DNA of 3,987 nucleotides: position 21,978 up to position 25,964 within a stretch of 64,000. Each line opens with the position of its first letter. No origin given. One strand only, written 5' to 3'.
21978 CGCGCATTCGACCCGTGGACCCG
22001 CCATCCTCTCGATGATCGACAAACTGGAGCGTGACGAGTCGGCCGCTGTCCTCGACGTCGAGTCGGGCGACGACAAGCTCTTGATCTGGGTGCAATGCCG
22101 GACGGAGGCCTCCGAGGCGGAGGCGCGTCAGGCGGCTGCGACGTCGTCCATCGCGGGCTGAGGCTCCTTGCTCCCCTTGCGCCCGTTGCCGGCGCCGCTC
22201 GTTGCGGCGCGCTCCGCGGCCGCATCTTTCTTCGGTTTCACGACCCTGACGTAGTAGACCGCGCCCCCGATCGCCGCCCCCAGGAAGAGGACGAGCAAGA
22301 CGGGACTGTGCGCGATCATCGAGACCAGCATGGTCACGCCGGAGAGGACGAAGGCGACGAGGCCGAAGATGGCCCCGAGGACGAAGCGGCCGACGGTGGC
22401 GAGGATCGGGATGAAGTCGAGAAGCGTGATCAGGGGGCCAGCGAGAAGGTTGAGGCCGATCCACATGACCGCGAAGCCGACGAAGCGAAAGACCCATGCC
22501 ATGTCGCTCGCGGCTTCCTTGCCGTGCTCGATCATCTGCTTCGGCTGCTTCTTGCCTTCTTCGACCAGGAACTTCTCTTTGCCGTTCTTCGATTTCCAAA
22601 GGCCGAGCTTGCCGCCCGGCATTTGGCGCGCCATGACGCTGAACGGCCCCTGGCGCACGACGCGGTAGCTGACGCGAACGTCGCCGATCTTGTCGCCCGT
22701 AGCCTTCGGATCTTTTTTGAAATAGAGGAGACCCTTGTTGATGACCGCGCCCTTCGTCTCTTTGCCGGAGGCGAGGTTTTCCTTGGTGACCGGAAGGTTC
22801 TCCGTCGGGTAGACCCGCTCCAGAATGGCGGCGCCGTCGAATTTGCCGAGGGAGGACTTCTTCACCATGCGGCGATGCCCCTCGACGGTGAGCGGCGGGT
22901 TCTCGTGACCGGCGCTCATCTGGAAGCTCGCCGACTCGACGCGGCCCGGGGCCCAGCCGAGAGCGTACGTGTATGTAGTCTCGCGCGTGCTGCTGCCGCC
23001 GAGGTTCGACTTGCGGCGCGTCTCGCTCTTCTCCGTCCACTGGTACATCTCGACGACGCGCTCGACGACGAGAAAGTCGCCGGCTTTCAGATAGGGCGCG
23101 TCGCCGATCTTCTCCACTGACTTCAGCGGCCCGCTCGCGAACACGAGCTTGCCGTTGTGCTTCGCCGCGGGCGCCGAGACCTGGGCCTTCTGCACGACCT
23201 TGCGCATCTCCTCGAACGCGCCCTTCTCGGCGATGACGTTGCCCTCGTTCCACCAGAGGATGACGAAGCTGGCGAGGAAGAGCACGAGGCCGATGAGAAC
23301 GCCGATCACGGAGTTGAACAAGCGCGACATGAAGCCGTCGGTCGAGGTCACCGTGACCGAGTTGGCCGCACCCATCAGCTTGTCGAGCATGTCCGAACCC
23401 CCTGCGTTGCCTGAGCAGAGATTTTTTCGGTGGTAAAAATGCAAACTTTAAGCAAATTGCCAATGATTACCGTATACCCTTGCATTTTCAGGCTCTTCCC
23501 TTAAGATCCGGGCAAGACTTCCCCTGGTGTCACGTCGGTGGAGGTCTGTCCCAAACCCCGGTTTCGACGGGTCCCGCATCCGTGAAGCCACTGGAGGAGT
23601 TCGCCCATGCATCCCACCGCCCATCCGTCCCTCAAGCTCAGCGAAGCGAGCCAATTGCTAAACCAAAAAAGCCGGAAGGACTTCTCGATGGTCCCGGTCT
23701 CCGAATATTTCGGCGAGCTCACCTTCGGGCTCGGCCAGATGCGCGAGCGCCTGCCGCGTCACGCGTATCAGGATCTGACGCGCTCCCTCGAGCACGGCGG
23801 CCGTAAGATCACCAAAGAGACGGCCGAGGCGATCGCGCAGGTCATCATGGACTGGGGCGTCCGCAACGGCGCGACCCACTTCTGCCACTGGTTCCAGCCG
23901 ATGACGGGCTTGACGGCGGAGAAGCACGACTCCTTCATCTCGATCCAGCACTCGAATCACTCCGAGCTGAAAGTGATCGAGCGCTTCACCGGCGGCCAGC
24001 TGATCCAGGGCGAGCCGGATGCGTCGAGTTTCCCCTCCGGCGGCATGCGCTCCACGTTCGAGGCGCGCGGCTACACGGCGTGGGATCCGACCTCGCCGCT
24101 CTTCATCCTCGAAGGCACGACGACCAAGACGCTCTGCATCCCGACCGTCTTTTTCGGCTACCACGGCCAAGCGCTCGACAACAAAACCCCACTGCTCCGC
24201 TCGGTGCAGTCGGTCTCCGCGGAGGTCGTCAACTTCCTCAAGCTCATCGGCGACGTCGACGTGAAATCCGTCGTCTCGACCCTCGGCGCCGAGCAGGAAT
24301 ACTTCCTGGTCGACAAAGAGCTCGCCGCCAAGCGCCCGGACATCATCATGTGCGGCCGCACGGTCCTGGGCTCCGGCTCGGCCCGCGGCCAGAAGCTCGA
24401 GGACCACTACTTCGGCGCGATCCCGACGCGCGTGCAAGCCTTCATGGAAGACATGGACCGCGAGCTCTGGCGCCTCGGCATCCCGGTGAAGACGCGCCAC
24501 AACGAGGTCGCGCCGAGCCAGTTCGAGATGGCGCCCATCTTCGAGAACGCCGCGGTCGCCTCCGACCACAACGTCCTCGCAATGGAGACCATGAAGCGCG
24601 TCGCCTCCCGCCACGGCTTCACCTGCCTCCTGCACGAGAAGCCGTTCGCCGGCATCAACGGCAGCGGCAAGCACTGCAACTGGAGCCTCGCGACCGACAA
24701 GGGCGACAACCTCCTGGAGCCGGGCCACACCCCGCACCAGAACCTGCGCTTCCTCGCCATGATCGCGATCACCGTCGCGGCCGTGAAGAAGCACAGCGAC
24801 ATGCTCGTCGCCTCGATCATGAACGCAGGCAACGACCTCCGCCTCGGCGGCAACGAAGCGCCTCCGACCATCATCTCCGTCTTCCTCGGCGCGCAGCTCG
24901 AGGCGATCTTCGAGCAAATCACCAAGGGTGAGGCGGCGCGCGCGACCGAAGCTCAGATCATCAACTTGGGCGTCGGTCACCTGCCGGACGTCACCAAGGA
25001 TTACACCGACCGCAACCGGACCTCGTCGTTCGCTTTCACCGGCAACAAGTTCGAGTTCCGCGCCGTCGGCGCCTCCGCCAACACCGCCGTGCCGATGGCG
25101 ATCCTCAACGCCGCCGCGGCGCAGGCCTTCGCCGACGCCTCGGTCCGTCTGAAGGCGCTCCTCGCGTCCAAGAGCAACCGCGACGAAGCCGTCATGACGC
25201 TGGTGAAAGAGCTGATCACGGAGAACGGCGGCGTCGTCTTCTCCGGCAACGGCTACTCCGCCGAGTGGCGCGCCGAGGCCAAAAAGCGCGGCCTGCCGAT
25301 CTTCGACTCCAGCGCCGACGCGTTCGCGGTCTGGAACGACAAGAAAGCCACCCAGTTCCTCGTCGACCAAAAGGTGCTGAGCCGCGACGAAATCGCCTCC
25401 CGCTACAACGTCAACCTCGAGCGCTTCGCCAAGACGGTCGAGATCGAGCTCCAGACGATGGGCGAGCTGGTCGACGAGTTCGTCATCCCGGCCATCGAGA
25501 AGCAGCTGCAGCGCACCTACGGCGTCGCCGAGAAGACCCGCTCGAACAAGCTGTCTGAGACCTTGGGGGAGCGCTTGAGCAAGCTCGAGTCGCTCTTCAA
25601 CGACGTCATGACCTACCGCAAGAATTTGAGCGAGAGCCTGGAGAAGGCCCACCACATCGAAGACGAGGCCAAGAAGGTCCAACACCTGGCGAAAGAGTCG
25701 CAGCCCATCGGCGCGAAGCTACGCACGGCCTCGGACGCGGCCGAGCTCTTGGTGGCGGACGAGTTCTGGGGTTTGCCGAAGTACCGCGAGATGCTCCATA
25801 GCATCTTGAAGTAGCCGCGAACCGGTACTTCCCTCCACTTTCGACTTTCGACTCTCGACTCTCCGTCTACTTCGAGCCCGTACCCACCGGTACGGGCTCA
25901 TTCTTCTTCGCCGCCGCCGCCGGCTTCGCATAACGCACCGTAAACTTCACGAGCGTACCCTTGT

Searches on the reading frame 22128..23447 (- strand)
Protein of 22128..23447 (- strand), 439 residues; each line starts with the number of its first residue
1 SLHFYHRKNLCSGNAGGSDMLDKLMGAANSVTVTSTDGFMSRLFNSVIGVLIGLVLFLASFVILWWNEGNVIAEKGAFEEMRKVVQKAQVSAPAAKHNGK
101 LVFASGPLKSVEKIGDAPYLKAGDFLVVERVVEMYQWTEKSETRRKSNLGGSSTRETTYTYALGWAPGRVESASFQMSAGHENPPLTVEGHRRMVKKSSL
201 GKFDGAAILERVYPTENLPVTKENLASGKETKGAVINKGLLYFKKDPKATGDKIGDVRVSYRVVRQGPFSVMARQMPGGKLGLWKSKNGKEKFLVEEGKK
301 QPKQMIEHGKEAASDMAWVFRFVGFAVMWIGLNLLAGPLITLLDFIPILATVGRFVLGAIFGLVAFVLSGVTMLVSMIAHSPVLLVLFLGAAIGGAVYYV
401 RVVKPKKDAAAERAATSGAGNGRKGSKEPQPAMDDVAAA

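Call 31: search_protein_families(library=pfam, proteins=[window:22128-23447:-], max_evalue=0.001)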
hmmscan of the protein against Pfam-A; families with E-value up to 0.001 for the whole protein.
window:22128-23447:- (439 aa): 1 family
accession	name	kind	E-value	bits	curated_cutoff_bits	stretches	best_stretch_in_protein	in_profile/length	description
PF07787.17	TMEM43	-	2.9e-51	174.7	23.3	1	134-382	1-250/250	Transmembrane protein 43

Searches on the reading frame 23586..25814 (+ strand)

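Call 31: search_protein_families(library=pfam, proteins=[window:23586-25814:+], max_evalue=0.001)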
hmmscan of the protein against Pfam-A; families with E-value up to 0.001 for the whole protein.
window:23586-25814:+ (742 aa): 3 families
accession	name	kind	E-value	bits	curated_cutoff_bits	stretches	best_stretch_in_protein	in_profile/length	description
PF12437.13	GSIII_N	-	2.3e-68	229.3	25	1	39-206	2-160/160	Glutamine synthetase type III N terminal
PF18318.6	Gln-synt_C-ter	-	5.9e-31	107.1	22.7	1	535-643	1-109/118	Glutamine synthetase C-terminal domain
PF00120.29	Gln-synt_C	-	1.1e-22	81.1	24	1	230-385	21-172/344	Glutamine synthetase, catalytic domain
